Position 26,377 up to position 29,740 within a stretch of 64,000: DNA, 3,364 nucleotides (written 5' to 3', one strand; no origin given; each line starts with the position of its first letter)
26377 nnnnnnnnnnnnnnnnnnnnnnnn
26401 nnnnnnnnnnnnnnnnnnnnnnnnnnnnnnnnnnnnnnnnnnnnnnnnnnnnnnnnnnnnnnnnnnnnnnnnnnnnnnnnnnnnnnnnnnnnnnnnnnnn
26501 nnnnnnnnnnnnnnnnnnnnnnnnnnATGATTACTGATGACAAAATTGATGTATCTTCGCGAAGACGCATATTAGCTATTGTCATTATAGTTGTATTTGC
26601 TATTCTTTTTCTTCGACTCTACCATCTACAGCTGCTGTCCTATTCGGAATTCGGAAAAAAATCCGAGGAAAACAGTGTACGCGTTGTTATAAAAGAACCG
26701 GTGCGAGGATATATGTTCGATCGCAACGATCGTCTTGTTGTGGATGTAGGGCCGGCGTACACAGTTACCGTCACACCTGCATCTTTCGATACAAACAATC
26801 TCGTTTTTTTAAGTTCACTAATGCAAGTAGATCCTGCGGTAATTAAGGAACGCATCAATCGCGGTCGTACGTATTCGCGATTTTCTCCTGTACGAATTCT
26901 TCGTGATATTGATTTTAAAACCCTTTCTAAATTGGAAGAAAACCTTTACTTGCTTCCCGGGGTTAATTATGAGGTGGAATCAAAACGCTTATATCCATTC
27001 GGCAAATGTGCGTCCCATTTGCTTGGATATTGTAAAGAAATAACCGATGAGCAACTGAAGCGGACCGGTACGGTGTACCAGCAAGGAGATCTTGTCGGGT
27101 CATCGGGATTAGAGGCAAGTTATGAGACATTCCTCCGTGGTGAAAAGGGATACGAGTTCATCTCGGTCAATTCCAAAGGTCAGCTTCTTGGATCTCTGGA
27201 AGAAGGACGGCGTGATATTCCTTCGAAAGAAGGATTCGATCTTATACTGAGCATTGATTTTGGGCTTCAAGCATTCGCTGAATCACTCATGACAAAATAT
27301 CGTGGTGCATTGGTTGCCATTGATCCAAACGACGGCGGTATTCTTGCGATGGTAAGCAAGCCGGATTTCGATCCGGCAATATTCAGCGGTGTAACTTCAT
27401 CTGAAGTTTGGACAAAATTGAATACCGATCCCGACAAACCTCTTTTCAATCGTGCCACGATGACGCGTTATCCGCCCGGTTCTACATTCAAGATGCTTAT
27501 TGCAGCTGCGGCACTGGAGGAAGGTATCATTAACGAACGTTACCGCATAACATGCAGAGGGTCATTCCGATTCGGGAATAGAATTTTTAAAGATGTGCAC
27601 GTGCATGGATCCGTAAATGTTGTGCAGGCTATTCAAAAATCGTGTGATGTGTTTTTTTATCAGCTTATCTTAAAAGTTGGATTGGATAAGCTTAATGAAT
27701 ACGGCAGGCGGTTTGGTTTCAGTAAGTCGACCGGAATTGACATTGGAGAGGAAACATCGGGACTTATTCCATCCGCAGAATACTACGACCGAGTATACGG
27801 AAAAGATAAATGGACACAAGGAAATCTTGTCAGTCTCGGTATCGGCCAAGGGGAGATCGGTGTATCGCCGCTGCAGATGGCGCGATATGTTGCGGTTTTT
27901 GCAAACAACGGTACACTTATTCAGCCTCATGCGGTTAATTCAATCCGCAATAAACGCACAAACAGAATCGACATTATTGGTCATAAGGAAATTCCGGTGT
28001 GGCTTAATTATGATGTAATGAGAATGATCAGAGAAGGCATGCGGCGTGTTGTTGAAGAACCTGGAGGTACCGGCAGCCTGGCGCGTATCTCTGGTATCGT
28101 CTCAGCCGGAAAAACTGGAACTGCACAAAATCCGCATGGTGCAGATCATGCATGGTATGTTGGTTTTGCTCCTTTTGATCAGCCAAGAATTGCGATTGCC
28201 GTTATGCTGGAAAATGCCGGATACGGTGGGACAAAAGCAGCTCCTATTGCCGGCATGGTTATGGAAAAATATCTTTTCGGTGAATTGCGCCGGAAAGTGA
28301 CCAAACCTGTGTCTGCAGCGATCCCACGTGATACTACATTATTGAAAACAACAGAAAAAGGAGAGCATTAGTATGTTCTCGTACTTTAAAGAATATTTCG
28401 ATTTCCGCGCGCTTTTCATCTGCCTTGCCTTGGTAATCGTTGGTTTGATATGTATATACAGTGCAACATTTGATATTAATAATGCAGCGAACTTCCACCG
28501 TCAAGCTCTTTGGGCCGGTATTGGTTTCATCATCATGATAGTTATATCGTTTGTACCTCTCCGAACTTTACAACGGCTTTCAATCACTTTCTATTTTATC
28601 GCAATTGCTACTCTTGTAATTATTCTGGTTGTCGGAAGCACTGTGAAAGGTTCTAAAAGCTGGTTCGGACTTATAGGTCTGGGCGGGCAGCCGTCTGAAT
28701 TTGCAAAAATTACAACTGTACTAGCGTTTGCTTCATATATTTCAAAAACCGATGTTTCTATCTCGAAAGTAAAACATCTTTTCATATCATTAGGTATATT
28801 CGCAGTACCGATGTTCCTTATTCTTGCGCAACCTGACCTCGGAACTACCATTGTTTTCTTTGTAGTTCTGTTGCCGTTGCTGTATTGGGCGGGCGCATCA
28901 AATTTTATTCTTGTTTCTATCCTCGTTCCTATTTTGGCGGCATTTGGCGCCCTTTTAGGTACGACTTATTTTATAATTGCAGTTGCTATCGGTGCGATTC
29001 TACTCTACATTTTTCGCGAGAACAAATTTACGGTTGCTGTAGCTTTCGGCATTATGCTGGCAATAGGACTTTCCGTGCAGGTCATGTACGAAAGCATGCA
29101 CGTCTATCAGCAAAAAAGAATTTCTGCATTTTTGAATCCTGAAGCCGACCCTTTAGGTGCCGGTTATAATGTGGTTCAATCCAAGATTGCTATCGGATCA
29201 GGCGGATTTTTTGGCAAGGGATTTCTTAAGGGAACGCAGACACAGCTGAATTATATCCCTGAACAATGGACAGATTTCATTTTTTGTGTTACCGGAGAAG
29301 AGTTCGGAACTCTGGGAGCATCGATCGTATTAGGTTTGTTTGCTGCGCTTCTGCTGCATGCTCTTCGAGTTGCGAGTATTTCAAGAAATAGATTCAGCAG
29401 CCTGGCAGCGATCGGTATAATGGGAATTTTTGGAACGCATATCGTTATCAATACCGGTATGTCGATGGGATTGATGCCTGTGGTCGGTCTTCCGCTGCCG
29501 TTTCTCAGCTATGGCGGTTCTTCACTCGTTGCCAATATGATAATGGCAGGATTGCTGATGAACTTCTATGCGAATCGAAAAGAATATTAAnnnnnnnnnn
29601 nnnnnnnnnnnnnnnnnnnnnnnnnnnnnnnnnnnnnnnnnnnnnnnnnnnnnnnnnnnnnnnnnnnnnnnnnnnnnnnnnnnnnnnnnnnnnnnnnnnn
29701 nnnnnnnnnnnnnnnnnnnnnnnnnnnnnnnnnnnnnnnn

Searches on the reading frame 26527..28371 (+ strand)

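Call 61: search_protein_families(library=pfam, proteins=[window:26527-28371:+], max_evalue=1e-12)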
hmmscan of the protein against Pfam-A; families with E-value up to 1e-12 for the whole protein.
window:26527-28371:+ (614 aa): 2 families
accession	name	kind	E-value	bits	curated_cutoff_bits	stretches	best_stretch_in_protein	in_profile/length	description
PF00905.27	Transpeptidase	-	3.8e-68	230.3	22.1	1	260-580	1-299/299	Penicillin binding protein transpeptidase domain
PF03717.20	PBP_dimer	-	4.7e-40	138.4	24.4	1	57-222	3-177/180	Penicillin-binding Protein dimerisation domain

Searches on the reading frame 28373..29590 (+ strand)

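Call 61: search_protein_families(library=pfam, proteins=[window:28373-29590:+], max_evalue=1e-12)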
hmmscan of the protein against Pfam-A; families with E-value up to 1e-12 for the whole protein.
window:28373-29590:+ (405 aa): 1 family
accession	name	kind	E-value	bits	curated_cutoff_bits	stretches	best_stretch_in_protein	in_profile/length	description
PF01098.24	FTSW_RODA_SPOVE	-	4.8e-94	315.7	26.4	2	188-403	147-355/356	Cell cycle protein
